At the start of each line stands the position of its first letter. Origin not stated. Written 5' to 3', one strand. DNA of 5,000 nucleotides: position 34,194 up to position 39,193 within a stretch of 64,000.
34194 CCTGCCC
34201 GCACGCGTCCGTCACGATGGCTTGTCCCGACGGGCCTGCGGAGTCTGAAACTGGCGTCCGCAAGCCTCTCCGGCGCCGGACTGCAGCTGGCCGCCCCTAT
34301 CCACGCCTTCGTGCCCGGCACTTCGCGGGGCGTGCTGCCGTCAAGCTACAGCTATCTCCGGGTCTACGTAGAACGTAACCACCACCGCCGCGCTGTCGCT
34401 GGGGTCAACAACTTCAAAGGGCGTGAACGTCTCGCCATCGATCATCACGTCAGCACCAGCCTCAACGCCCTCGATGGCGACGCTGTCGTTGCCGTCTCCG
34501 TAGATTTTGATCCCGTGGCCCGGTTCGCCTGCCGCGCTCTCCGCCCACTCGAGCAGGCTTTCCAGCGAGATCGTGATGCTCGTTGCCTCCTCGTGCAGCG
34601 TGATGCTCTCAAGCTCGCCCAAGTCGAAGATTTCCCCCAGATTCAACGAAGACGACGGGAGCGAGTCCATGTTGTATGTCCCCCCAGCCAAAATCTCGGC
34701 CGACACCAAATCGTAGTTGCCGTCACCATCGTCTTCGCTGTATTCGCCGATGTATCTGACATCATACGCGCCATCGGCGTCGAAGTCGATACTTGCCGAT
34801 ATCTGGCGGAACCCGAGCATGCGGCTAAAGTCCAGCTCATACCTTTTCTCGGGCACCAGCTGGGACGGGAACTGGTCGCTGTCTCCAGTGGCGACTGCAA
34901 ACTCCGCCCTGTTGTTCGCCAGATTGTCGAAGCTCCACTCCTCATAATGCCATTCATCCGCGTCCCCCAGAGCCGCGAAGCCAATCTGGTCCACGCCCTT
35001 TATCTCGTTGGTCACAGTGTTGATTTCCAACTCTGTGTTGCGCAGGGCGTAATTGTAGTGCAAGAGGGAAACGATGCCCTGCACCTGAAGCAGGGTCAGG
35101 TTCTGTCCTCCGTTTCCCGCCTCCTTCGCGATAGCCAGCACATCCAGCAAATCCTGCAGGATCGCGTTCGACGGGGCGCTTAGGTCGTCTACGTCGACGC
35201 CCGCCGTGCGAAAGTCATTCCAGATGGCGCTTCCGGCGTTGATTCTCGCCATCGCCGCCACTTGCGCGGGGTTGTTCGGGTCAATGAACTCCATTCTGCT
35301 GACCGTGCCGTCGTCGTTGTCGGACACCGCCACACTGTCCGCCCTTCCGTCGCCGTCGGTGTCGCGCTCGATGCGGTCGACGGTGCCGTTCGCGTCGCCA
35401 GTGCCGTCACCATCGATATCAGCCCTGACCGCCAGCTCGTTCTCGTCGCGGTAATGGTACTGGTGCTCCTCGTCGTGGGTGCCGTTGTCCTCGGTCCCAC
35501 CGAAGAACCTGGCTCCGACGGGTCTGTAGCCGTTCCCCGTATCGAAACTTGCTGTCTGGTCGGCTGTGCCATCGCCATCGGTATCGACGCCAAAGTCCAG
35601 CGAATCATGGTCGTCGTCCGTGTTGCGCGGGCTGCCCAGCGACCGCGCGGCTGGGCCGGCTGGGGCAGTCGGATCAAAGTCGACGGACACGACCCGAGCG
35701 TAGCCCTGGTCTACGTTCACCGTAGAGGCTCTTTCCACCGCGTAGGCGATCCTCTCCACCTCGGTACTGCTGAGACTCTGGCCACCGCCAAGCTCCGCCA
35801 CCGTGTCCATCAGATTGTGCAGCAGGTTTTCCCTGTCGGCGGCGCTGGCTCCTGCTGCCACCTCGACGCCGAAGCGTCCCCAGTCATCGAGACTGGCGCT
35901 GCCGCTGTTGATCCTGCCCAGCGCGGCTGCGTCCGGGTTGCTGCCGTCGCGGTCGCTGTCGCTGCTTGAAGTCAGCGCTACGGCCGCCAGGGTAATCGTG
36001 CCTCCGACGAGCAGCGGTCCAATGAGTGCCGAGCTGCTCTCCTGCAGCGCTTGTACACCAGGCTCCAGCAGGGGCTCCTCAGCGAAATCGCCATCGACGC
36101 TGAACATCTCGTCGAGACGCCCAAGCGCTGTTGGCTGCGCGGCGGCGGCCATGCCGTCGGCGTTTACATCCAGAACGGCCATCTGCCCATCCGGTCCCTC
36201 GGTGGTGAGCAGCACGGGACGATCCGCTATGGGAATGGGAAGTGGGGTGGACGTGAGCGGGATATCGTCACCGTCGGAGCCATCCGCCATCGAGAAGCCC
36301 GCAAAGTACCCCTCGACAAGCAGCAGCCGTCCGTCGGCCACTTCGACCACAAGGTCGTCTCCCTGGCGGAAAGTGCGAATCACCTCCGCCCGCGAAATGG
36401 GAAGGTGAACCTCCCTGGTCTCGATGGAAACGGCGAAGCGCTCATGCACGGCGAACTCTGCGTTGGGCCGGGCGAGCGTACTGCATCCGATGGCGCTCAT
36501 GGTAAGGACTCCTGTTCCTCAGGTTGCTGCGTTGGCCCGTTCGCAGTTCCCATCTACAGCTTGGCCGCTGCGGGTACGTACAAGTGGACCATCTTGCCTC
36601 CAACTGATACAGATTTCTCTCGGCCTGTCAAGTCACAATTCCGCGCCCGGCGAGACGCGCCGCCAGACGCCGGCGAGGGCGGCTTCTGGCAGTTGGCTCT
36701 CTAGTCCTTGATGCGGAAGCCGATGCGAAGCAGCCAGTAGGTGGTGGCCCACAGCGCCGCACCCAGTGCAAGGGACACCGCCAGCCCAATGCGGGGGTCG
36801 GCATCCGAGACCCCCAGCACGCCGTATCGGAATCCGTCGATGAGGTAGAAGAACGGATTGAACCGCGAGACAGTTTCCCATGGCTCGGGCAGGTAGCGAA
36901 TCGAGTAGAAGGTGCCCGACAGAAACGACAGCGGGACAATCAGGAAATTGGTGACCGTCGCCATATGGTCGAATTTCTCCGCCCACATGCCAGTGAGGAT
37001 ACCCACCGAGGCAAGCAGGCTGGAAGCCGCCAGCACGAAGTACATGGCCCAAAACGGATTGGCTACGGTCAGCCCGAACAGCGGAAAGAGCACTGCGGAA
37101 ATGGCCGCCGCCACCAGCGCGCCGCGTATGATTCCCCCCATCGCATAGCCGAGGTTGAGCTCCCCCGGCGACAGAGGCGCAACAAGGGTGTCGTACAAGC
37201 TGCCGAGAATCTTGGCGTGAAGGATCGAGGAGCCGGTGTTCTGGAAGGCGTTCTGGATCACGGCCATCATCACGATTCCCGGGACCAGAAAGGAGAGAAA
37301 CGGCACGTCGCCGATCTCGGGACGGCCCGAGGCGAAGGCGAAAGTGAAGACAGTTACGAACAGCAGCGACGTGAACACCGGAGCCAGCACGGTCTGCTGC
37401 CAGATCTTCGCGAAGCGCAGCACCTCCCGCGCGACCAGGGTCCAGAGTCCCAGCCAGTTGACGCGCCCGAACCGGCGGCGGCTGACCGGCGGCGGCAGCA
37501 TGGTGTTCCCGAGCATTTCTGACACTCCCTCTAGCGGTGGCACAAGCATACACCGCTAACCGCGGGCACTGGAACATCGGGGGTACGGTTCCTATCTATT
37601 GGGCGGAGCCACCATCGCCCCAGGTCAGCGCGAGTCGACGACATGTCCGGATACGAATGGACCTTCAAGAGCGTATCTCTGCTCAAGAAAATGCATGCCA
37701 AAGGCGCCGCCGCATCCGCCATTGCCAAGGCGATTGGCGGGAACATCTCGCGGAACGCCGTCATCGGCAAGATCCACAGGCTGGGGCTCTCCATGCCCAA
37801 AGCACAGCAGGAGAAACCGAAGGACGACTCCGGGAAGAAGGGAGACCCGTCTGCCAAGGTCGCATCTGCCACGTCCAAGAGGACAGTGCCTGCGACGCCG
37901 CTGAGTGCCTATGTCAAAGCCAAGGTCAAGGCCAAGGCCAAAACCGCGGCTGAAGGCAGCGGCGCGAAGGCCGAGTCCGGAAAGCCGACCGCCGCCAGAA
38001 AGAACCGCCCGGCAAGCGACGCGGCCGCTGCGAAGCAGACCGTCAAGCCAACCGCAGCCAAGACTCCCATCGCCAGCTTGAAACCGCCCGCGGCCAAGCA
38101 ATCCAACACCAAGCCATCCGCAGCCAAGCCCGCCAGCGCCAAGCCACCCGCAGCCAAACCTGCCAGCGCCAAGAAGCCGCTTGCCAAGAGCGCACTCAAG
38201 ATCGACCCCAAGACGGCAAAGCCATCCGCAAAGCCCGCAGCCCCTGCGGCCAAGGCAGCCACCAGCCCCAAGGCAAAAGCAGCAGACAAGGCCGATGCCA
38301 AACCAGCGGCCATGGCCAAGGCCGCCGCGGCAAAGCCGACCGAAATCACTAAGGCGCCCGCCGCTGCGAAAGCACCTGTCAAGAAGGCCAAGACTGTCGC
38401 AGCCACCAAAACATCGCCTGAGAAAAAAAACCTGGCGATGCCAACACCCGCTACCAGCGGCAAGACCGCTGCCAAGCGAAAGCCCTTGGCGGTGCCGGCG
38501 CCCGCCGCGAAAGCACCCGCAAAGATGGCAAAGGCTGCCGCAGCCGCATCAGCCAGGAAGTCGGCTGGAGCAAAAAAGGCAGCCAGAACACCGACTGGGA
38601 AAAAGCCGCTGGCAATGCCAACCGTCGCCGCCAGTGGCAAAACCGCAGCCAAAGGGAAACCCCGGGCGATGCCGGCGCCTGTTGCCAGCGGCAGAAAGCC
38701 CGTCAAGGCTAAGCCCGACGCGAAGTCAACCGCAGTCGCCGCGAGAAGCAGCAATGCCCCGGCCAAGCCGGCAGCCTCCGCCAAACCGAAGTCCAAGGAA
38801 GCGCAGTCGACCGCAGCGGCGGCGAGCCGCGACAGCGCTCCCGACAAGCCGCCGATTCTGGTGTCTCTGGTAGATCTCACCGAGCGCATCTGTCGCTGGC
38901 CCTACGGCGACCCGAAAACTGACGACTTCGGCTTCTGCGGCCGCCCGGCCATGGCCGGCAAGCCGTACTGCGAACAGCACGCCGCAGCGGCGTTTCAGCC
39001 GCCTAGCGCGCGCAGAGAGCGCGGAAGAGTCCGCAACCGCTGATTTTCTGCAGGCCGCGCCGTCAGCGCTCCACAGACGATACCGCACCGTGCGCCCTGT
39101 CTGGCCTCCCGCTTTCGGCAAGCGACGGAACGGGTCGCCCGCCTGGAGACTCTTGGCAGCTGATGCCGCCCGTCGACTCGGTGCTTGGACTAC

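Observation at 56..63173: Dispersed seven-member family of giant polyacidic proteins with shared N- and C-terminal cassettes and unrelated hypervariable cores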

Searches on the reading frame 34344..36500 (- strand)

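Call 4: search_protein_families(library=pfam, proteins=[window:34344-36500:-], max_evalue=0.01)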
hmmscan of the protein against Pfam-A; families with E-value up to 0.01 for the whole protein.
window:34344-36500:- (719 aa): 1 family
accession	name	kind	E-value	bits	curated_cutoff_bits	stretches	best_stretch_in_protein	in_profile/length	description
PF22783.1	BapA_N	-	0.00072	19.7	27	1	31-68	30-67/123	BapA, prefix-like domain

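Call 5: search_protein_families(library=ncbifam, proteins=[window:34344-36500:-], max_evalue=0.01)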
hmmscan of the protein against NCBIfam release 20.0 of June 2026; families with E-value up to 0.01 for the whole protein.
window:34344-36500:- (719 aa): 1 family
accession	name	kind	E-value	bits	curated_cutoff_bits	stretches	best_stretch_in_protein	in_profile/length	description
NF033677.1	biofilm_BapA_N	domain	1.6e-05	24.7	35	1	31-67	28-64/64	BapA prefix-like domain-containing protein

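Call 118: search_protein_families(library=pfam, proteins=[window:34344-36500:-], max_evalue=5)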
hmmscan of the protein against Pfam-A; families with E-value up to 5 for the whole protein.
window:34344-36500:- (719 aa): 2 families
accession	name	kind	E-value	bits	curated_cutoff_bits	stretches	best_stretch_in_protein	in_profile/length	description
PF22783.1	BapA_N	-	0.00072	19.7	27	1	31-68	30-67/123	BapA, prefix-like domain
PF24720.1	DUF7673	-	0.065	13.7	27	1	425-460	27-62/85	Family of unknown function (DUF7673)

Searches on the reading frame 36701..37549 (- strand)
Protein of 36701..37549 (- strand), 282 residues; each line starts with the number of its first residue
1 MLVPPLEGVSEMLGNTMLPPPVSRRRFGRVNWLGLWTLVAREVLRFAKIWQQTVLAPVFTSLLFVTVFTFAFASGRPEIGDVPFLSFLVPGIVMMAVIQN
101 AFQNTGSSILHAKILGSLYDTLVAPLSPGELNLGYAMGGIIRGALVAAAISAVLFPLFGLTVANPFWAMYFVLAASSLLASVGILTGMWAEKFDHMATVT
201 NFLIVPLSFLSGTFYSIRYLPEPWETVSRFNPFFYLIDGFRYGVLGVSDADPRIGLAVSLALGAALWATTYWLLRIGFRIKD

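Call 9: search_protein_families(library=pfam, proteins=[window:36701-37549:-], max_evalue=0.001)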
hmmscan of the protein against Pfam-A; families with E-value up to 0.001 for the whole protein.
window:36701-37549:- (282 aa): 2 families
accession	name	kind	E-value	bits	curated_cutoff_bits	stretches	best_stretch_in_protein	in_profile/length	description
PF01061.29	ABC2_membrane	-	3.9e-32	112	26.9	1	35-243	3-209/211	ABC-2 type transporter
PF12698.13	ABC2_membrane_3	-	4.7e-11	42.8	31.6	1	84-264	160-335/347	ABC-2 family transporter protein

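Call 114: search_protein_families(library=ncbifam, proteins=[window:36701-37549:-], max_evalue=0.001)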
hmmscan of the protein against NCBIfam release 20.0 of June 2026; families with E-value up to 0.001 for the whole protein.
window:36701-37549:- (282 aa): 5 families
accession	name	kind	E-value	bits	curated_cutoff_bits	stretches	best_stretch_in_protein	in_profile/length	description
NF011648.0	PRK15066.1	subfamily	1.3e-60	205.1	225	1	30-281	5-256/257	ABC transporter permease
TIGR01247.1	drrB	subfamily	2.9e-23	82.8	223.05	1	41-250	1-211/236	daunorubicin resistance ABC transporter membrane protein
TIGR03861.1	phenyl_ABC_PedC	subfamily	3.8e-10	39.8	241.35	1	34-247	3-224/253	alcohol ABC transporter, permease protein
TIGR03062.1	pip_yhgE_Cterm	subfamily_domain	6e-07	29.3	102.2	1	143-274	74-203/208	YhgE/Pip family protein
TIGR01291.1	nodJ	subfamily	6.9e-05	22.5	206.65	1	30-259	5-230/253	ABC-2 type transporter, NodJ family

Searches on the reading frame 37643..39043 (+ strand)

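Call 9: search_protein_families(library=pfam, proteins=[window:37643-39043:+], max_evalue=0.001)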
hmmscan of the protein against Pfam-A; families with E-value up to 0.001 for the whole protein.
window:37643-39043:+ (466 aa): 1 family
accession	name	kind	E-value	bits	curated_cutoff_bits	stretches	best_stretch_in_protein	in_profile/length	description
PF07750.17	GcrA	-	7.4e-28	98.3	26.9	1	5-459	2-153/155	GcrA cell cycle regulator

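Call 114: search_protein_families(library=ncbifam, proteins=[window:37643-39043:+], max_evalue=0.001)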
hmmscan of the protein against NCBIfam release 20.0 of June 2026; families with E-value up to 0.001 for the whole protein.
window:37643-39043:+ (466 aa): 1 family
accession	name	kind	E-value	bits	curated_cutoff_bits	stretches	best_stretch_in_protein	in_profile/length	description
NF050816.1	sig70cofacGcrA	equivalog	1.1e-27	97.5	280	2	5-107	2-104/173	cell cycle sigma 70 cofactor GcrA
